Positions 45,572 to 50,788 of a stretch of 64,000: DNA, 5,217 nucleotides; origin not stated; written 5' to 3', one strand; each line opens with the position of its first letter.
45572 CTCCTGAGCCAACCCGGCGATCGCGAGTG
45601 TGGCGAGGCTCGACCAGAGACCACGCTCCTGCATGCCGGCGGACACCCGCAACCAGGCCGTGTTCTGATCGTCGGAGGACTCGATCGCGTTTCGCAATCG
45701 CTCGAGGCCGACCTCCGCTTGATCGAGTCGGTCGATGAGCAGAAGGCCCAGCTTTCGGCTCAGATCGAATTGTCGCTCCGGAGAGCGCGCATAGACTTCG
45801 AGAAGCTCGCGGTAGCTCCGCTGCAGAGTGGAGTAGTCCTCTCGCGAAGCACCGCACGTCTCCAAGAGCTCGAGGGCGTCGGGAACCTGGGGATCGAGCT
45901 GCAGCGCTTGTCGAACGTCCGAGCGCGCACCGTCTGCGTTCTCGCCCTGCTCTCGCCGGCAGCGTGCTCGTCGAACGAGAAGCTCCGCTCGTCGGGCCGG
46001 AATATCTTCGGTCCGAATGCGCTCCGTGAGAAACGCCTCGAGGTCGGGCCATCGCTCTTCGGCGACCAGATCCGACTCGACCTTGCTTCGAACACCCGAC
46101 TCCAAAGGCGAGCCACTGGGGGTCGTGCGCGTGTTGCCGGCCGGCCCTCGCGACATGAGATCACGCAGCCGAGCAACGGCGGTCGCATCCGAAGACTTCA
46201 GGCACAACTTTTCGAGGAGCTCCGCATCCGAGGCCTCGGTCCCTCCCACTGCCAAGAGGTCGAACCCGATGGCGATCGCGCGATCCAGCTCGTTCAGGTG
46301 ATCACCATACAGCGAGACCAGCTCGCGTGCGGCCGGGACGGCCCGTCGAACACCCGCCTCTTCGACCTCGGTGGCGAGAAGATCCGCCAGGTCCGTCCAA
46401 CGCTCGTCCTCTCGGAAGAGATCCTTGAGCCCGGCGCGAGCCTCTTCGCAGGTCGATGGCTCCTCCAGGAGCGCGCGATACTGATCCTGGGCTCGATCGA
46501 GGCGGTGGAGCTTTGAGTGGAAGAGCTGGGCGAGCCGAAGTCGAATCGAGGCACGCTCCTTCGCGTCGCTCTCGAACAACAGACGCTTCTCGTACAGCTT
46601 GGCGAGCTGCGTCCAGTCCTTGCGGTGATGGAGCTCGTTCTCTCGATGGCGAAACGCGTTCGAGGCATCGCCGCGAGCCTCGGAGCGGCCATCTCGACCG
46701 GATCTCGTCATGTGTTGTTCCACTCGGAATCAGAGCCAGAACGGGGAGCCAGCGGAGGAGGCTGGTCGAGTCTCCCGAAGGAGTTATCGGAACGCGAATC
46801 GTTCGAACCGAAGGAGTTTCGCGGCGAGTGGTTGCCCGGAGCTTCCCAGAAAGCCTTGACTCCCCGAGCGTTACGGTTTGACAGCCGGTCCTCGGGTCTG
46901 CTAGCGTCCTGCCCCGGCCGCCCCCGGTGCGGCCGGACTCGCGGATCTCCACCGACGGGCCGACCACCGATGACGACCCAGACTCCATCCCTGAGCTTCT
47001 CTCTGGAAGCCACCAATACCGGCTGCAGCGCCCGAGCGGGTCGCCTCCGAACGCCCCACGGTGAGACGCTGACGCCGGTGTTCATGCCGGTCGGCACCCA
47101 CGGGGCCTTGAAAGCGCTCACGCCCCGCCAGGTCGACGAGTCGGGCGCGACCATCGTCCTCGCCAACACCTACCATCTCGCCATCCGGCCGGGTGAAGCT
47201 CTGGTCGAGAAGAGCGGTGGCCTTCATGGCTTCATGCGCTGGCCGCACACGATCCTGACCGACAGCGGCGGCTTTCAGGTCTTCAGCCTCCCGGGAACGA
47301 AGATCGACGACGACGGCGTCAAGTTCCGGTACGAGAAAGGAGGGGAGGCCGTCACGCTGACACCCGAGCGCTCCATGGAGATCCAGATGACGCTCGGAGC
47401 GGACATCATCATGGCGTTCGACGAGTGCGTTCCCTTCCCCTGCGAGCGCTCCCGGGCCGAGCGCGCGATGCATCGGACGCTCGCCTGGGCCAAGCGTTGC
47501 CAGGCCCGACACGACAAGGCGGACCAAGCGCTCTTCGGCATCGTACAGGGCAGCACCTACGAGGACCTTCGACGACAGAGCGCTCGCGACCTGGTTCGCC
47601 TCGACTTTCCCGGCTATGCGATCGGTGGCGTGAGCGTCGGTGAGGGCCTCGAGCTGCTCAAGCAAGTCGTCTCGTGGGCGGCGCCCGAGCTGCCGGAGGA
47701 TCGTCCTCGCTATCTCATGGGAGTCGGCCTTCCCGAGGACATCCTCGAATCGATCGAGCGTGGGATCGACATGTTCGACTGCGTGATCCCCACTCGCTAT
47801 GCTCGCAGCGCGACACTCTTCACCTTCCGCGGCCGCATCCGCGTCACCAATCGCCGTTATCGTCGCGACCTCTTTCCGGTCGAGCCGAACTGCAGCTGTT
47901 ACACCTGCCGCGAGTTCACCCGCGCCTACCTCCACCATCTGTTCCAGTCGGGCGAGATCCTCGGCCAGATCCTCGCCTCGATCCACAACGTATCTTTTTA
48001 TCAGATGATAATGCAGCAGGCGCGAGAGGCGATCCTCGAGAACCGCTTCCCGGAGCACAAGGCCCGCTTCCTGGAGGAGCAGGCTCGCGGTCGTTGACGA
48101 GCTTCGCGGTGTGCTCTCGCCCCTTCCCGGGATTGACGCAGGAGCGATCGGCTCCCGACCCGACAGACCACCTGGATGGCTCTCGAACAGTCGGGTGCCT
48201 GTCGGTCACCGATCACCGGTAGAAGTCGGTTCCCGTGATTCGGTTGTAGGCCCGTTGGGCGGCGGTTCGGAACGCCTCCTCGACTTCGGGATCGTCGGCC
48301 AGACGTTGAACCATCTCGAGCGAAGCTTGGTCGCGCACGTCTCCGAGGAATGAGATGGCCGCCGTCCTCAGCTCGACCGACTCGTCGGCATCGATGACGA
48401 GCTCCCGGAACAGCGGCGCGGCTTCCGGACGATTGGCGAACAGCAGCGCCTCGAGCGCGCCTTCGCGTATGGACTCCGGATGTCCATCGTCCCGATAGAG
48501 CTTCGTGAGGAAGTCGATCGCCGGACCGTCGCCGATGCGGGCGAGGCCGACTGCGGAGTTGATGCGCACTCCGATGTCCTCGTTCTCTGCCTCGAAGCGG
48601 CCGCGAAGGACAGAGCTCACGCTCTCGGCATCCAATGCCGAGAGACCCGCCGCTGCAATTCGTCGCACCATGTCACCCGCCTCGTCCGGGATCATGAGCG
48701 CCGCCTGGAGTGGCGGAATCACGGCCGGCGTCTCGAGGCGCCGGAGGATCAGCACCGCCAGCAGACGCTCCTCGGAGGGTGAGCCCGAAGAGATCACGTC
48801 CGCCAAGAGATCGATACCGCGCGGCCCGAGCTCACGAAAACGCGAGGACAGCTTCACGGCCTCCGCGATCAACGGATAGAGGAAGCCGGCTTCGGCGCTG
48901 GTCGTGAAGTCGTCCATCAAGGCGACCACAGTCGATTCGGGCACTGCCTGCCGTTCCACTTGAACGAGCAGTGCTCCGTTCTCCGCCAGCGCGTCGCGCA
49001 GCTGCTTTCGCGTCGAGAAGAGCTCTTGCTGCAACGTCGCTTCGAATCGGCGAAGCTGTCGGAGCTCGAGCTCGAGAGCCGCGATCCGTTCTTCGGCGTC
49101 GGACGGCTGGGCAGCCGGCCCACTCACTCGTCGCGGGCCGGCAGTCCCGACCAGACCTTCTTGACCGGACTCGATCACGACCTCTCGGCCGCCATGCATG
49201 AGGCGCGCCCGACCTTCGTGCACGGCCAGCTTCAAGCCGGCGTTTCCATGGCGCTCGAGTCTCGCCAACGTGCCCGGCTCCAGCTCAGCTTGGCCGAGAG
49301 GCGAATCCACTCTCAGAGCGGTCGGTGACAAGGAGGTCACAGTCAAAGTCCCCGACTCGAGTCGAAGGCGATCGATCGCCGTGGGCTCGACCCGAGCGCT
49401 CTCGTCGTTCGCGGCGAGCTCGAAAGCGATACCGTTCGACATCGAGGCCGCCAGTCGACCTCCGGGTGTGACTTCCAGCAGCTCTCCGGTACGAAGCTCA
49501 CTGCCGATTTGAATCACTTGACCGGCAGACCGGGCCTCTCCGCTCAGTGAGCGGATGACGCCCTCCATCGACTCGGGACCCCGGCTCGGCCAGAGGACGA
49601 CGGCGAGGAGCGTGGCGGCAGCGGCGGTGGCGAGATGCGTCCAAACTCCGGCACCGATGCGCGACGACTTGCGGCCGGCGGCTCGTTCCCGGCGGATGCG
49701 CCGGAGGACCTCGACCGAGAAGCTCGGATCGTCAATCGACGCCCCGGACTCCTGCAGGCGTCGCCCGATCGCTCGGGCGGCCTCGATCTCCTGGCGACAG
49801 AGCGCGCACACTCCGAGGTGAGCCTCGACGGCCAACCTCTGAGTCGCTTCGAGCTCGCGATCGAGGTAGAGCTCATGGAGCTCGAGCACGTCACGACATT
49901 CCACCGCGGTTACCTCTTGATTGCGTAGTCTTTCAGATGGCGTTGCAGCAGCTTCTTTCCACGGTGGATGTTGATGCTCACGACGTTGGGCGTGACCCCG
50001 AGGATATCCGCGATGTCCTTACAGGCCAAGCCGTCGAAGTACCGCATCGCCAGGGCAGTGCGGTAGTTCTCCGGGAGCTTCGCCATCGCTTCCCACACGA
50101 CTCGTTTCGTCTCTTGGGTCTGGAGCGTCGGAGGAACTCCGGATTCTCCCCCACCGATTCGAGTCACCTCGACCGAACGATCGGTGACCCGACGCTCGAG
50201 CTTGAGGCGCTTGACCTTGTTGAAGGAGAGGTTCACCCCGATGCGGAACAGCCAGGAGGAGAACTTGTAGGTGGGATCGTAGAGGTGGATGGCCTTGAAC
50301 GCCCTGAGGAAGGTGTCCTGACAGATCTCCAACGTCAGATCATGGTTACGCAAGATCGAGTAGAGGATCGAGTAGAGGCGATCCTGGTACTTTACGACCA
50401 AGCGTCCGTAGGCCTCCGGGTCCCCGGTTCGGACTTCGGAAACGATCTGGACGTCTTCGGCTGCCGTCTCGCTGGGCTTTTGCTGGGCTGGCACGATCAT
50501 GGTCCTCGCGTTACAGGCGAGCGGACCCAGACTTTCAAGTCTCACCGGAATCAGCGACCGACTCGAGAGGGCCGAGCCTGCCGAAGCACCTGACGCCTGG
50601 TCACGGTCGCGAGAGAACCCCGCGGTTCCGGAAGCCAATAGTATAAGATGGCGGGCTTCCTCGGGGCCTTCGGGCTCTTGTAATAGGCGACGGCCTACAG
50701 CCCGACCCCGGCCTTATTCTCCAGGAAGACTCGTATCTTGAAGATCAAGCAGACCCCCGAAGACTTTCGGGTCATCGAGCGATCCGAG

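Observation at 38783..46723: Giant 2646-aa TPR protein with an unknown C-terminal domain, bracketed by two ECF sigma/anti-sigma pairs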

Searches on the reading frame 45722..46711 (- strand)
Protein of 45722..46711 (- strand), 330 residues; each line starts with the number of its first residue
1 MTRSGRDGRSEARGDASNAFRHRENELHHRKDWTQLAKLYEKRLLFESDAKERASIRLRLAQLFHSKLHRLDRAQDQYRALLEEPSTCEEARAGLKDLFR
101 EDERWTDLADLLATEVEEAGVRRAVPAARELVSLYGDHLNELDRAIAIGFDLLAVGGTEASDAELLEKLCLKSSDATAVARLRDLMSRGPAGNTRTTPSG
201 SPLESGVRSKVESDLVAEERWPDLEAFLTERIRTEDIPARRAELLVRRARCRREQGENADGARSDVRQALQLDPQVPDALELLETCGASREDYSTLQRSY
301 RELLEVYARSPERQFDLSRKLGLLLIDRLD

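Call 52: search_protein_families(library=pfam, proteins=[window:45722-46711:-], max_evalue=0.001)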
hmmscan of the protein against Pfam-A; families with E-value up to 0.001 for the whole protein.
window:45722-46711:- (330 aa): 0 families

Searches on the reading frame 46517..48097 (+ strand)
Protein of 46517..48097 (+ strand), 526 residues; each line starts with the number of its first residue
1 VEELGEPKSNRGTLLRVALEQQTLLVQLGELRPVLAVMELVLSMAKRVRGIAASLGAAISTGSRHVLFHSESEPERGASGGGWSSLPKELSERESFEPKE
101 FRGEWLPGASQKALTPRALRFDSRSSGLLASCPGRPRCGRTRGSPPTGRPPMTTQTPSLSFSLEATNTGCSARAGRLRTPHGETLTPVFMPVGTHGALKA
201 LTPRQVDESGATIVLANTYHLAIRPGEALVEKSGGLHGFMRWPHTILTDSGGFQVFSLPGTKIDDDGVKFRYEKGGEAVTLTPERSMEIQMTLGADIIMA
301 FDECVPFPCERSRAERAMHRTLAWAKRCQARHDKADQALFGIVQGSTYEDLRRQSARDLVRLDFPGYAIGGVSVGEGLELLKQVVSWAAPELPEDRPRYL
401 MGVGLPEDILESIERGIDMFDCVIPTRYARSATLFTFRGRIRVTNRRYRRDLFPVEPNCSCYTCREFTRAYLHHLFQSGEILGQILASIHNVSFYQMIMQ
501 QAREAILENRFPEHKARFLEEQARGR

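Call 4: search_protein_families(library=pfam, proteins=[window:46517-48097:+], max_evalue=0.01)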
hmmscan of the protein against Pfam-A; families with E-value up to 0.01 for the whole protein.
window:46517-48097:+ (526 aa): 1 family
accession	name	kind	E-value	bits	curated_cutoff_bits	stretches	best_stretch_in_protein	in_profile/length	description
PF01702.25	TGT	-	1.6e-152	508.2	26.3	1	170-522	1-355/357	Queuine tRNA-ribosyltransferase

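Call 5: search_protein_families(library=ncbifam, proteins=[window:46517-48097:+], max_evalue=0.01)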
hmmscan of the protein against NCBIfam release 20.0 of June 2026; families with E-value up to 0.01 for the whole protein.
window:46517-48097:+ (526 aa): 4 families
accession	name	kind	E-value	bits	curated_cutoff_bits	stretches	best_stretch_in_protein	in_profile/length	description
TIGR00430.1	Q_tRNA_tgt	equivalog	5.3e-150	499.5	306.75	1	166-522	6-363/368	tRNA guanosine(34) transglycosylase Tgt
TIGR00449.1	tgt_general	superfamily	1.6e-144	481.3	47.6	1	168-522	6-362/367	tRNA-guanine transglycosylase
TIGR00432.2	arcsn_tRNA_tgt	equivalog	6.3e-40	136.9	350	1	164-513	2-325/441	tRNA guanosine(15) transglycosylase TgtA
NF040592.1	tRNA_mod_ArcS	equivalog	5e-05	22.1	440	1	389-511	122-225/575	archaeosine synthase subunit alpha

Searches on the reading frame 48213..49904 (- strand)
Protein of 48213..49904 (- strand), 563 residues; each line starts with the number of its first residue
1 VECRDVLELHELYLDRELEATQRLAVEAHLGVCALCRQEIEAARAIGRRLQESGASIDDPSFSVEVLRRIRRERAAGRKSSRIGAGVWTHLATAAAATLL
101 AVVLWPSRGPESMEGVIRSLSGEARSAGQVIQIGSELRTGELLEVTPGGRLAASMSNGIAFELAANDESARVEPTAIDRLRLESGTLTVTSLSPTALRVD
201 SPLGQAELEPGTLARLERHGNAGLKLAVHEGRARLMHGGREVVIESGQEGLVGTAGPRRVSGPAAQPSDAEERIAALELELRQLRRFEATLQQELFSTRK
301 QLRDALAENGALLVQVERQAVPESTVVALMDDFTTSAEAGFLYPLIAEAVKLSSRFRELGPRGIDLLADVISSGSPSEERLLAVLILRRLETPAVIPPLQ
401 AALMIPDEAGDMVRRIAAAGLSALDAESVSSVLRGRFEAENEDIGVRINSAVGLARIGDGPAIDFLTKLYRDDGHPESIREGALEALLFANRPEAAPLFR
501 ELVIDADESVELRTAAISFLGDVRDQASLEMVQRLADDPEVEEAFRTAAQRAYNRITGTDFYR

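Call 4: search_protein_families(library=pfam, proteins=[window:48213-49904:-], max_evalue=0.01)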
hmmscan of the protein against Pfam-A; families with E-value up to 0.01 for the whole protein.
window:48213-49904:- (563 aa): 3 families
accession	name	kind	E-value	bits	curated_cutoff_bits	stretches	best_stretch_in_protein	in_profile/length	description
PF13646.12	HEAT_2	-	1.1e-15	58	27.7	3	478-551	15-85/88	HEAT repeats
PF13490.11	zf-HC2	-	4.9e-06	27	22.2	1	3-37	1-35/35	Putative zinc-finger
PF03130.22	HEAT_PBS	-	0.00076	20.2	20.9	0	446-472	1-27/27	PBS lyase HEAT-like repeat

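Call 5: search_protein_families(library=ncbifam, proteins=[window:48213-49904:-], max_evalue=0.01)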
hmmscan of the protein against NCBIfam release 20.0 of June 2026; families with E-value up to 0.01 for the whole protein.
window:48213-49904:- (563 aa): 6 families
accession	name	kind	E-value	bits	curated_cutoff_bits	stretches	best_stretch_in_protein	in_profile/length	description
NF052375.1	antisigma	equivalog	1.8e-08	34.7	100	1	17-120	9-120/217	anti-sigma factor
NF052368.1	antisigmaE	subfamily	5.6e-08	32.5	50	1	1-38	2-39/48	anti-sigma factor family protein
TIGR03988.1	antisig_RsrA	equivalog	6.4e-06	26.2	62.5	1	2-48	1-47/77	mycothiol system anti-sigma-R factor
NF045915.1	PhycobilmeDegNblB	equivalog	8.5e-05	22.2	300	1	378-559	16-191/214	phycobilisome degradation protein NblB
TIGR02451.1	anti_sig_ChrR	subfamily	0.0038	17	124.5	0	13-51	11-49/216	ChrR family anti-sigma-E factor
NF041728.1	BPSL0761_fam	subfamily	0.0044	17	35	0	463-487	15-39/55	BPSL0761 family protein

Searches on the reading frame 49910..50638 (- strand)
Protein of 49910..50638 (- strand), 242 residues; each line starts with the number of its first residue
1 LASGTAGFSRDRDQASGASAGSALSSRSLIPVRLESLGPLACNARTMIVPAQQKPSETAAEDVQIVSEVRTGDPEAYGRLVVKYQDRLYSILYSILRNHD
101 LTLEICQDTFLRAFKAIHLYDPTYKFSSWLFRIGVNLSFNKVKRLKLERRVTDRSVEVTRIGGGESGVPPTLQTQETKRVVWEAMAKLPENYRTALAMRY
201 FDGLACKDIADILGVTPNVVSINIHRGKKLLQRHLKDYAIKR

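Call 4: search_protein_families(library=pfam, proteins=[window:49910-50638:-], max_evalue=0.01)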
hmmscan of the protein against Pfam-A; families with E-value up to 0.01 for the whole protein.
window:49910-50638:- (242 aa): 4 families
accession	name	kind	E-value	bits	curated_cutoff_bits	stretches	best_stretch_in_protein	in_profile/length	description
PF08281.18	Sigma70_r4_2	-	1.3e-13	50.8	25.7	1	180-231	3-54/54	Sigma-70, region 4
PF04542.20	Sigma70_r2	-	2.4e-13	50.1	24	1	80-145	1-68/71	Sigma-70 region 2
PF07638.17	Sigma70_ECF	-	7.7e-07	29.6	21.1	1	64-236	6-184/185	ECF sigma factor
PF04545.22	Sigma70_r4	-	4.4e-06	26.5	24.1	1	184-227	1-44/50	Sigma-70, region 4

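Call 5: search_protein_families(library=ncbifam, proteins=[window:49910-50638:-], max_evalue=0.01)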
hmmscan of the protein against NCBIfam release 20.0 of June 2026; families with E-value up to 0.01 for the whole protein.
window:49910-50638:- (242 aa): 89 families (the best 25 are shown)
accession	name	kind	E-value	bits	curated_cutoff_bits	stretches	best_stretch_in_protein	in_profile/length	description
NF007223.0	PRK09641.1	equivalog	8.6e-36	123.5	209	1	64-237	7-186/187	RNA polymerase sigma factor SigW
TIGR02948.1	SigW_bacill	equivalog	2.2e-32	112.7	243.1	1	64-237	7-186/187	RNA polymerase sigma factor SigW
NF008888.0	PRK11922.1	equivalog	9.2e-31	107.2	204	1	51-236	6-197/231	RNA polymerase sigma factor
NF004113.0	PRK05602.1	equivalog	8e-29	100.7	208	1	50-239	20-205/211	RNA polymerase sigma factor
TIGR02939.1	RpoE_Sigma70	equivalog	3.7e-25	89.1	236.15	1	60-236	5-187/190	RNA polymerase sigma factor RpoE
NF009166.1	PRK12513.1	equivalog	2.2e-23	83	206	1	58-238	5-189/193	RNA polymerase sigma factor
TIGR02954.1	Sig70_famx3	hypoth_equivalog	2.2e-23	82.9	188.5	1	62-236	3-168/170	RNA polymerase sigma-70 factor, TIGR02954 family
NF009171.0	PRK12518.1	equivalog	1.1e-22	80.8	208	1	56-240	8-189/191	RNA polymerase sigma factor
TIGR02937.1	sigma70-ECF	superfamily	1.8e-22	79.7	42.9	1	76-235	2-165/165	sigma-70 family RNA polymerase sigma factor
NF007216.0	PRK09638.1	equivalog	3.2e-22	79.1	194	1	60-237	3-176/180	RNA polymerase sigma factor SigY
NF007225.0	PRK09643.1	equivalog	6.1e-22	78.3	190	1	58-238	10-185/204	RNA polymerase sigma factor SigM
TIGR02985.1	Sig70_bacteroi1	subfamily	6.7e-22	78.4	126.4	1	75-235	1-162/162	RNA polymerase sigma-70 factor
NF007229.0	PRK09647.1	equivalog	1.6e-21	76.6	265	1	52-239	19-206/220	RNA polymerase sigma factor SigE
NF006930.0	PRK09415.1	subfamily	2e-21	76.6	198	1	79-237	20-177/179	RNA polymerase factor sigma C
TIGR02950.1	SigM_subfam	subfamily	9.9e-21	74.2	147.95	1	81-235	6-158/159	RNA polymerase sigma factor, SigM family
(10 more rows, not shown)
